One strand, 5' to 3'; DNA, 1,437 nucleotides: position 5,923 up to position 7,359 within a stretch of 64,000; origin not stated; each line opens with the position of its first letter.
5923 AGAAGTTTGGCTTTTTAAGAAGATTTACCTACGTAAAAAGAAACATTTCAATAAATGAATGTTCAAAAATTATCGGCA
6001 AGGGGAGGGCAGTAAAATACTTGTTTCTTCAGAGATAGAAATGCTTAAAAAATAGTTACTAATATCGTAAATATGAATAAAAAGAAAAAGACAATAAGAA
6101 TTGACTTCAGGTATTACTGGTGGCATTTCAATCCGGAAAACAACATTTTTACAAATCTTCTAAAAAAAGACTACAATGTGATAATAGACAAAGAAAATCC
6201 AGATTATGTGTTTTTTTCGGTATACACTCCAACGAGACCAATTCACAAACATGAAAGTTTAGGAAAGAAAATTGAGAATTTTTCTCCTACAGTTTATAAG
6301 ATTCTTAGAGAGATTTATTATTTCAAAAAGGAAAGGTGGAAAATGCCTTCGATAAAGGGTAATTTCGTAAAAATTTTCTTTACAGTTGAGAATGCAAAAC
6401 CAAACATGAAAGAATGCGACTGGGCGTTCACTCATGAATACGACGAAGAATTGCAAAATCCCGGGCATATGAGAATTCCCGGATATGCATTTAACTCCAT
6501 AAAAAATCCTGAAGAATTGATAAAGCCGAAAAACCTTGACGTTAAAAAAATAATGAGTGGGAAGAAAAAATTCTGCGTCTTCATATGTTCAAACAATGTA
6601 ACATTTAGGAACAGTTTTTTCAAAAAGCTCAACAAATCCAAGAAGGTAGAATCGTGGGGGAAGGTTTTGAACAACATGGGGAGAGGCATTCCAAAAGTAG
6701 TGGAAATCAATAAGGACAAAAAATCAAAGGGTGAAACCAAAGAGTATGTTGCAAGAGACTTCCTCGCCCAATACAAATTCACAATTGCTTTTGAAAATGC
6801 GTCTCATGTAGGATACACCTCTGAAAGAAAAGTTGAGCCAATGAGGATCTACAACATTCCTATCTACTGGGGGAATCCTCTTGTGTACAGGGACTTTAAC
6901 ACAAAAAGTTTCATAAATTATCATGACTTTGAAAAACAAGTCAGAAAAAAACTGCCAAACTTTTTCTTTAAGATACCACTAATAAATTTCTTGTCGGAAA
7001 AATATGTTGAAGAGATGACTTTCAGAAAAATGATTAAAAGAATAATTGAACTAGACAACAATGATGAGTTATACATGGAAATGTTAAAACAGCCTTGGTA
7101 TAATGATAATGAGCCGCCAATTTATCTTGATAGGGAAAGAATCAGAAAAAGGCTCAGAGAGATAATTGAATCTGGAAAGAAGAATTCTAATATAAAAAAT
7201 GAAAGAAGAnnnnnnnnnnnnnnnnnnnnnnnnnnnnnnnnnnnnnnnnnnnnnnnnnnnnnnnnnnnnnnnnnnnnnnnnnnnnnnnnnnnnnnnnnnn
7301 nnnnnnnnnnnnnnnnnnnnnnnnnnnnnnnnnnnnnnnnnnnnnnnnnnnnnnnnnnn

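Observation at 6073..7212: GT10-type alpha-1,3/4-fucosyltransferase signature in an archaeon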

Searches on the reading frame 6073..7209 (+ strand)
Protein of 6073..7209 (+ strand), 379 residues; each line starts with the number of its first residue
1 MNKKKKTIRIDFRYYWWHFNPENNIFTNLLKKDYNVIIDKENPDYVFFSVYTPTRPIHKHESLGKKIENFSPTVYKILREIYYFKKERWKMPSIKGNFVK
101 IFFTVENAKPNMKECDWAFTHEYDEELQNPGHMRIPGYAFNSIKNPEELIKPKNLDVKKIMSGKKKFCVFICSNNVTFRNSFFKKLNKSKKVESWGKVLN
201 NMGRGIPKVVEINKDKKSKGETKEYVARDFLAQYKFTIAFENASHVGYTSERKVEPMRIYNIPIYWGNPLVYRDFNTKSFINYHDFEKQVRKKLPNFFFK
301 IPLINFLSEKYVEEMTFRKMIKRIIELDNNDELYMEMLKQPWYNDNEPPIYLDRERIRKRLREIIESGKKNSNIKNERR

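Call 3: search_protein_families(library=pfam, proteins=[window:6073-7209:+], max_evalue=1)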
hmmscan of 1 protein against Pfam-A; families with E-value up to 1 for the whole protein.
window:6073-7209:+ (379 aa): 3 families
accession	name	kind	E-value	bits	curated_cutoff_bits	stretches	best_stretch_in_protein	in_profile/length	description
PF18025.7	FucT_N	-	1.2e-13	51.7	27.2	2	94-140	46-90/91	Alpha-(1,3)-fucosyltransferase FucT N-terminal domain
PF00852.26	Glyco_transf_10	-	4.8e-12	46.3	23.9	1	162-288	2-114/182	Glycosyltransferase family 10 (fucosyltransferase) C-term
PF18756.6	Nmad4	-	0.055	14.2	27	1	88-132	33-78/87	Nucleotide modification associated domain 4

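Call 4: search_protein_families(library=ncbifam, proteins=[window:6073-7209:+], max_evalue=1)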
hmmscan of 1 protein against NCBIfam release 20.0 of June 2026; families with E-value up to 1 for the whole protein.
window:6073-7209:+ (379 aa): 0 families

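Call 5: search_solved_structures(query=window:6073-7209:+, max_evalue=10, show_alignments=3)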
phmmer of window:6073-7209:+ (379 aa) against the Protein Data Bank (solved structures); distinct sequences matched with E-value up to 10: 4.
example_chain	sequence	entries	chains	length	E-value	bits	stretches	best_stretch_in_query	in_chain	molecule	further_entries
2nzw_A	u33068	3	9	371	1.3e-19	73.8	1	141-288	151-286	Alpha1,3-fucosyltransferase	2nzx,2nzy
5zoi_A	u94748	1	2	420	4.9e-18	68.6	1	142-288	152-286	Alpha-(1,3)-fucosyltransferase FucT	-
7yro_A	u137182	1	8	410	0.00017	24.1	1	174-281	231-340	Fucosyltransferase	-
9s6a_A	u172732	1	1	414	0.21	13.9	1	229-293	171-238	Glycoprotein 3-alpha-L-fucosyltransferase A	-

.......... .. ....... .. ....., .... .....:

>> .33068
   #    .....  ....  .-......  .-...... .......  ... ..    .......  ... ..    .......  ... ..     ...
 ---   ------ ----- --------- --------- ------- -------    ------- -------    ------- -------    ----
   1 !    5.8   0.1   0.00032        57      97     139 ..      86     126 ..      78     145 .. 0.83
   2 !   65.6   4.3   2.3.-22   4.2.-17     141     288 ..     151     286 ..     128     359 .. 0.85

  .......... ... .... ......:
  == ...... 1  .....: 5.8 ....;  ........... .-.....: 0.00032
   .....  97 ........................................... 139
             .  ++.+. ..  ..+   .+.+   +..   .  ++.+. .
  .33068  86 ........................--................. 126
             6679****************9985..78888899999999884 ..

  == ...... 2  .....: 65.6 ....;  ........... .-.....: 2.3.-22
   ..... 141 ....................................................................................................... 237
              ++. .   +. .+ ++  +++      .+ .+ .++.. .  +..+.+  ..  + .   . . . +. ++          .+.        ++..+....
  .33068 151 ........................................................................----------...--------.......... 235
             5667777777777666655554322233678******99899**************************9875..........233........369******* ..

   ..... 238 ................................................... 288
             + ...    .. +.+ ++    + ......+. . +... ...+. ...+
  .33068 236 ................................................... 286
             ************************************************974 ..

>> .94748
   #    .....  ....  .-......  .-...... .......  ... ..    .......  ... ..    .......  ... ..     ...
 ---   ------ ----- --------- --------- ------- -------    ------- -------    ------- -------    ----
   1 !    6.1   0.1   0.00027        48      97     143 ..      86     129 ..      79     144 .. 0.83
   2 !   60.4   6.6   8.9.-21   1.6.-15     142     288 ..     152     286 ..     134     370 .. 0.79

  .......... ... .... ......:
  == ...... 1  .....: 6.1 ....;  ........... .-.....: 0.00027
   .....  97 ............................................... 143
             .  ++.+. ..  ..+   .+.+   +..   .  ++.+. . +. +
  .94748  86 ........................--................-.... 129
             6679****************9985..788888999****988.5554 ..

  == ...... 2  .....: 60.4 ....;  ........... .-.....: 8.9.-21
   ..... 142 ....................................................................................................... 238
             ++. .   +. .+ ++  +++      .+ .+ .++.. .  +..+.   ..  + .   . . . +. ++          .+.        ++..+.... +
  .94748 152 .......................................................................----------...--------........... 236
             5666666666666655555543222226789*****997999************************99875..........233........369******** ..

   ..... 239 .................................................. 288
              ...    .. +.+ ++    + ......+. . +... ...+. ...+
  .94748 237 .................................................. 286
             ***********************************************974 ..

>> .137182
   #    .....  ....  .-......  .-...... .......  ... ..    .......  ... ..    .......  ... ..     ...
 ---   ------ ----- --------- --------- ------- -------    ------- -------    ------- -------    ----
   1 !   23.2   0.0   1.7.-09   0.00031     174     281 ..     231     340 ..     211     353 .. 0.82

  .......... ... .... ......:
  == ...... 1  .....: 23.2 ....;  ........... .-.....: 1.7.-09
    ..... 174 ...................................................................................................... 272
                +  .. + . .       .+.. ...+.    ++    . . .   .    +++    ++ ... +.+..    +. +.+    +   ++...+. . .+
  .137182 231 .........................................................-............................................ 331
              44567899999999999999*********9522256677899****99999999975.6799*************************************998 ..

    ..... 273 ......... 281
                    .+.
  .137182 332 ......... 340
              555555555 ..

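Call 13: find_homologous_proteins(query=window:6073-7209:+, max_evalue=0.001)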
Query window:6073-7209:+ (379 aa): 524 proteins with E <= 0.001 among 2770 candidates; the best 120 are listed.
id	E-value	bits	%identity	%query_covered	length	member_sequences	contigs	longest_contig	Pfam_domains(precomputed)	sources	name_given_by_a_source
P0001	4.1e-254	861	100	100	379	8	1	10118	PF00852.27,PF18025.8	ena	-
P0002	4.2e-198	676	81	96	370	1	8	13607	PF00852.27,PF18025.8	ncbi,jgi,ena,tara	tara:strand:+ start:313 stop:1425 length:1113 start_codon:yes stop_codon:yes gene_type:complete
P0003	5.3e-190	650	75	98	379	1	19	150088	PF00852.27,PF18025.8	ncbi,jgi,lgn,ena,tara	tara:strand:+ start:51288 stop:52427 length:1140 start_codon:yes stop_codon:yes gene_type:complete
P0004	1.4e-189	648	76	97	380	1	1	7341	PF00852.27,PF18025.8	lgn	-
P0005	6.0e-188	643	75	95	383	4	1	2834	PF00852.27,PF18025.8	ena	-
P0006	3.2e-180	617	72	99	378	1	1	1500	PF00852.27,PF18025.8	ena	-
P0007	9.5e-177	606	71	98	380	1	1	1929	PF00852.27,PF18025.8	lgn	-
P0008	6.1e-175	600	70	95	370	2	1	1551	PF00852.27,PF18025.8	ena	-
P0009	2.3e-173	595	72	97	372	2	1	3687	PF00852.27,PF18025.8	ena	-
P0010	2.2e-171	588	68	97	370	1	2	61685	PF00852.27,PF18025.8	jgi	-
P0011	5.9e-171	587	70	93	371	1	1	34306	PF00852.27,PF18025.8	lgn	-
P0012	3.5e-170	584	69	97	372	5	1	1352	PF00852.27,PF18025.8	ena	-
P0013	5.5e-170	584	69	97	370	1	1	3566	PF00852.27,PF18025.8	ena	-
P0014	9.4e-170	583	69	98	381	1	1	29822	PF00852.27,PF18025.8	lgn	-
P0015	7.1e-169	580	69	98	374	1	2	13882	PF00852.27,PF18025.8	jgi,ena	-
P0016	2.0e-168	579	68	97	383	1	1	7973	PF00852.27,PF18025.8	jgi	-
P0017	7.7e-168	577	68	94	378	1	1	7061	PF00852.27,PF18025.8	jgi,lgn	-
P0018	8.7e-165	567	66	98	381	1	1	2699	PF00852.27,PF18025.8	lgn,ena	-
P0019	9.0e-164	563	68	97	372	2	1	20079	PF00852.27,PF18025.8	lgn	-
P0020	5.0e-162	557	67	97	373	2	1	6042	PF00852.27,PF18025.8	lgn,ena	-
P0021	2.2e-160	552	66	97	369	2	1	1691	PF00852.27,PF18025.8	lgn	-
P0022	3.5e-158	545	65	97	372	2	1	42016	PF00852.27,PF18025.8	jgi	-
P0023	1.8e-151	523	64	97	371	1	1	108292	PF00852.27,PF18025.8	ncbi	ncbi:MAG: glycosyltransferase family 10 [archaeon]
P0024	4.8e-141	488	62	97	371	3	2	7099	PF00852.27,PF18025.8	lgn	-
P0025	3.2e-134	466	59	96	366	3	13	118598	PF00852.27,PF18025.8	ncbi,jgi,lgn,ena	-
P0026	1.8e-131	457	58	96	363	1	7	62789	PF00852.27,PF18025.8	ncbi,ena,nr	ncbi:hypothetical protein CMI42_00045 [Candidatus Pacearchaeota archaeon]|nr:hypothetical protein [C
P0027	9.0e-129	448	57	93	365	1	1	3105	PF00852.27,PF18025.8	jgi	-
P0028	2.1e-125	437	69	74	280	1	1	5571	PF00852.27,PF18025.8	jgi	-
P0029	4.1e-123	429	55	96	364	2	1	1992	PF00852.27,PF18025.8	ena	-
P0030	5.1e-123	429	55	95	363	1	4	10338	PF00852.27,PF18025.8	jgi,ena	-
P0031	3.6e-122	426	53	97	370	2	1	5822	PF00852.27,PF18025.8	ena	-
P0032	5.6e-116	406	51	96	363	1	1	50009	PF00852.27,PF18025.8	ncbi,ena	-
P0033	2.9e-95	338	55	72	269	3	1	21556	PF00852.27,PF18025.8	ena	-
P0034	5.7e-91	324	47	98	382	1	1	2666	PF00852.27,PF18025.8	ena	-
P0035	1.0e-84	303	44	95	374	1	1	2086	PF00852.27,PF18025.8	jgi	-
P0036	3.0e-83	298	45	95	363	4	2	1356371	PF00852.27,PF18025.8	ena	-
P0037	4.0e-81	291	42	94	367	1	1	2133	PF00852.27,PF18025.8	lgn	-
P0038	6.7e-80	287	44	94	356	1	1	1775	PF00852.27,PF18025.8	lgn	-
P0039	5.3e-78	281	40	95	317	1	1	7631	PF00852.27,PF18025.8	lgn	-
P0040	9.0e-76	274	43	96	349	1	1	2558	PF00852.27,PF18025.8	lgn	-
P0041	8.2e-75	270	43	95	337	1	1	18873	PF00852.27,PF18025.8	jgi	jgi:alpha(1,3/1,4) fucosyltransferase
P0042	6.9e-74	267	42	97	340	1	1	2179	PF00852.27,PF18025.8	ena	-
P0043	8.4e-74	267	49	72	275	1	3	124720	PF00852.27,PF18025.8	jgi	jgi:alpha(1,3/1,4) fucosyltransferase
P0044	1.6e-73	266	41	95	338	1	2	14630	PF00852.27,PF18025.8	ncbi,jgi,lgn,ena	-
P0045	3.3e-73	265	43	95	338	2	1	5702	PF00852.27,PF18025.8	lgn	-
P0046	1.1e-72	263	42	97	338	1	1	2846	PF00852.27,PF18025.8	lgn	-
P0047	1.2e-72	263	41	97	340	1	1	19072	PF00852.27,PF18025.8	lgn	-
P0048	4.3e-72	261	43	95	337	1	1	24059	PF00852.27,PF18025.8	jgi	-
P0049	4.5e-72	261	42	96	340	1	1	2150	PF00852.27,PF18025.8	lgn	-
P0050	7.7e-72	261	42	95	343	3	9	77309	PF00852.27,PF18025.8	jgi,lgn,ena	jgi:hypothetical protein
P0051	2.1e-71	259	42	96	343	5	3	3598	PF00852.27,PF18025.8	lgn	-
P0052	4.3e-71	258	41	97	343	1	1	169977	PF00852.27,PF18025.8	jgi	jgi:alpha(1,3/1,4) fucosyltransferase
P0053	5.8e-71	258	41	97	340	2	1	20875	PF00852.27,PF18025.8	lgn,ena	-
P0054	1.1e-70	257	38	95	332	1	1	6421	PF00852.27,PF18025.8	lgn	-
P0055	1.3e-70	257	41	96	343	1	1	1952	PF00852.27,PF18025.8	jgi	jgi:alpha(1,3/1,4) fucosyltransferase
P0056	1.4e-70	257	43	96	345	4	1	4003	PF00852.27,PF18025.8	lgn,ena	-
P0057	2.4e-70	256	42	96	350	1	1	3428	PF00852.27,PF18025.8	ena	-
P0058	3.1e-70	255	43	96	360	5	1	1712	PF00852.27,PF18025.8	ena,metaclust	metaclust:\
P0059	3.8e-70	255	41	97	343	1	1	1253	PF00852.27,PF18025.8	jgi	jgi:hypothetical protein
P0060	4.2e-70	255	41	93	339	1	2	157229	PF00852.27,PF18025.8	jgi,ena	-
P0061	4.5e-70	255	41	93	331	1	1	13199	PF00852.27,PF18025.8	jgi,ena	-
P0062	7.1e-70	254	42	96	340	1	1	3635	PF00852.27,PF18025.8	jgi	jgi:hypothetical protein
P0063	1.1e-69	254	37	95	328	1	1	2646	PF00852.27,PF18025.8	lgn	-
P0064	1.4e-69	253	42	96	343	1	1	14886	PF00852.27,PF18025.8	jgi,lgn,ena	-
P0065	1.6e-69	253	41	96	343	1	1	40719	PF00852.27,PF18025.8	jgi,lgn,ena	-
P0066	1.6e-69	253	40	95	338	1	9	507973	PF00852.27,PF18025.8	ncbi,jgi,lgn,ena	ncbi:MAG: glycosyltransferase family 10 [Candidatus Pacearchaeota archaeon]|jgi:hypothetical protein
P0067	1.7e-69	253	41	97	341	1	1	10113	PF00852.27,PF18025.8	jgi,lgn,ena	-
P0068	1.9e-69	253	41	95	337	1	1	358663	PF00852.27,PF18025.8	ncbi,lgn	-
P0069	2.8e-69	252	41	96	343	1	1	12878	PF00852.27,PF18025.8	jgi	-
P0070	3.0e-69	252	42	97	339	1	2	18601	PF00852.27,PF18025.8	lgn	-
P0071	3.3e-69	252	41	95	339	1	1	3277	PF00852.27,PF18025.8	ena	-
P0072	3.9e-69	252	37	96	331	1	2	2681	PF00852.27,PF18025.8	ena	-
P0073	6.8e-69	251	40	96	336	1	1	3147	PF00852.27,PF18025.8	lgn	-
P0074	2.6e-68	249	41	97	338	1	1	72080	PF00852.27,PF18025.8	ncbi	ncbi:MAG: glycosyltransferase family 10 [Candidatus Diapherotrites archaeon]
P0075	4.1e-68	248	42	96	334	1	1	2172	PF00852.27,PF18025.8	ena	-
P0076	8.5e-68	247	40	93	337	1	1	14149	PF00852.27,PF18025.8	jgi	jgi:hypothetical protein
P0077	9.6e-68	247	40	97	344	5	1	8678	PF00852.27,PF18025.8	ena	-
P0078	1.1e-67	247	42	96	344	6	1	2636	PF00852.27,PF18025.8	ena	-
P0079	1.7e-67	246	40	95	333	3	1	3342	PF00852.27,PF18025.8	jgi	-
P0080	1.8e-67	246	41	95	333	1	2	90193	PF00852.27,PF18025.8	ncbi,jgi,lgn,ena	-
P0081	3.2e-67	245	40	93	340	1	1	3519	PF00852.27,PF18025.8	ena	-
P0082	7.6e-67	244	41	95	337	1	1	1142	PF00852.27,PF18025.8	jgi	jgi:hypothetical protein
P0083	2.8e-66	242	41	96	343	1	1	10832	PF00852.27,PF18025.8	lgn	-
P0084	3.7e-66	242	39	95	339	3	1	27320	PF00852.27,PF18025.8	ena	-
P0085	4.9e-66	242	40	95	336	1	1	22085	PF00852.27,PF18025.8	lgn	-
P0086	9.7e-66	241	38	95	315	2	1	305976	PF00852.27,PF18025.8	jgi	jgi:hypothetical protein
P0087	1.1e-65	240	41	94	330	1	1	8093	PF00852.27,PF18025.8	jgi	jgi:hypothetical protein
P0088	1.6e-65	240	37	96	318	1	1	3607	PF00852.27,PF18025.8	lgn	-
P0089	2.4e-65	239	41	96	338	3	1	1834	PF00852.27,PF18025.8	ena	-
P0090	8.0e-65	238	40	95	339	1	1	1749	PF00852.27,PF18025.8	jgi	-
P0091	2.1e-64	236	41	95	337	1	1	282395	PF00852.27,PF18025.8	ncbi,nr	ncbi:hypothetical protein GOV13_01150 [Candidatus Pacearchaeota archaeon]|nr:hypothetical protein [C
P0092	2.5e-64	236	38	95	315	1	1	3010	PF00852.27,PF18025.8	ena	-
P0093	2.7e-64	236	39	96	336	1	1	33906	PF00852.27,PF18025.8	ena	-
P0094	4.6e-64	235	39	95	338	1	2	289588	PF00852.27,PF18025.8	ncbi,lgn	-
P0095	8.1e-64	234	41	98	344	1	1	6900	PF00852.27,PF18025.8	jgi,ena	-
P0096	1.1e-63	234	40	96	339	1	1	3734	PF00852.27,PF18025.8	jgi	jgi:hypothetical protein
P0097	1.3e-63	234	42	96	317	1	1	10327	PF00852.27,PF18025.8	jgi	jgi:hypothetical protein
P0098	2.4e-63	233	39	91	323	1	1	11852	PF00852.27,PF18025.8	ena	-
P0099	1.2e-62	230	39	96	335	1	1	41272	PF00852.27,PF18025.8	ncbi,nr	ncbi:MAG: glycosyltransferase family 10 [archaeon]|nr:glycosyltransferase family 10 [archaeon]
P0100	1.6e-62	230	40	95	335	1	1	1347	PF00852.27,PF18025.8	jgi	jgi:alpha(1,3/1,4) fucosyltransferase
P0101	1.6e-62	230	41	95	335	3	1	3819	PF00852.27,PF18025.8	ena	-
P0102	2.1e-62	230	38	94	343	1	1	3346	PF00852.27,PF18025.8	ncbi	-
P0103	2.2e-62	230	39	97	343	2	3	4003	PF00852.27,PF18025.8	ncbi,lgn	-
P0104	3.8e-62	229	38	95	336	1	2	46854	PF00852.27,PF18025.8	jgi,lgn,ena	jgi:hypothetical protein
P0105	5.6e-62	228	40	93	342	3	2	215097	PF00852.27,PF18025.8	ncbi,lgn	-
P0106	6.5e-62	228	39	96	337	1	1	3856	PF00852.27,PF18025.8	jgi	jgi:hypothetical protein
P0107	7.4e-62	228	40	96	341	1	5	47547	PF00852.27,PF18025.8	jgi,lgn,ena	jgi:alpha(1,3/1,4) fucosyltransferase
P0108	7.6e-62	228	38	95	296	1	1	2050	PF00852.27,PF18025.8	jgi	jgi:alpha(1,3/1,4) fucosyltransferase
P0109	9.3e-62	227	39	95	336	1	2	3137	PF00852.27,PF18025.8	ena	-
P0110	1.1e-61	227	37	96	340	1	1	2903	PF00852.27,PF18025.8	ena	-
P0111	1.7e-61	227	41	96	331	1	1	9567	PF00852.27,PF18025.8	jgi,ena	-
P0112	2.5e-61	226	40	95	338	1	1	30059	PF00852.27,PF18025.8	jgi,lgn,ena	-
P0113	3.4e-61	226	38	95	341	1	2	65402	PF00852.27,PF18025.8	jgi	jgi:alpha(1,3/1,4) fucosyltransferase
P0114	4.2e-61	225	40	95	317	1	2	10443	PF00852.27,PF18025.8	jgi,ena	-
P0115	5.1e-61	225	37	95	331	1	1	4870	PF00852.27,PF18025.8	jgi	jgi:alpha(1,3/1,4) fucosyltransferase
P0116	6.6e-61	225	39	92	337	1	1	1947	PF00852.27,PF18025.8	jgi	jgi:hypothetical protein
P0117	1.2e-60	224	38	95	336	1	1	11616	PF00852.27,PF18025.8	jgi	jgi:alpha(1,3/1,4) fucosyltransferase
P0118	1.2e-60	224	40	95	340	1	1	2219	PF00852.27,PF18025.8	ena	-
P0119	1.7e-60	223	41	95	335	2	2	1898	PF00852.27,PF18025.8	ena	-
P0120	1.8e-60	223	39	95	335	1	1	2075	PF00852.27,PF18025.8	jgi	jgi:alpha(1,3/1,4) fucosyltransferase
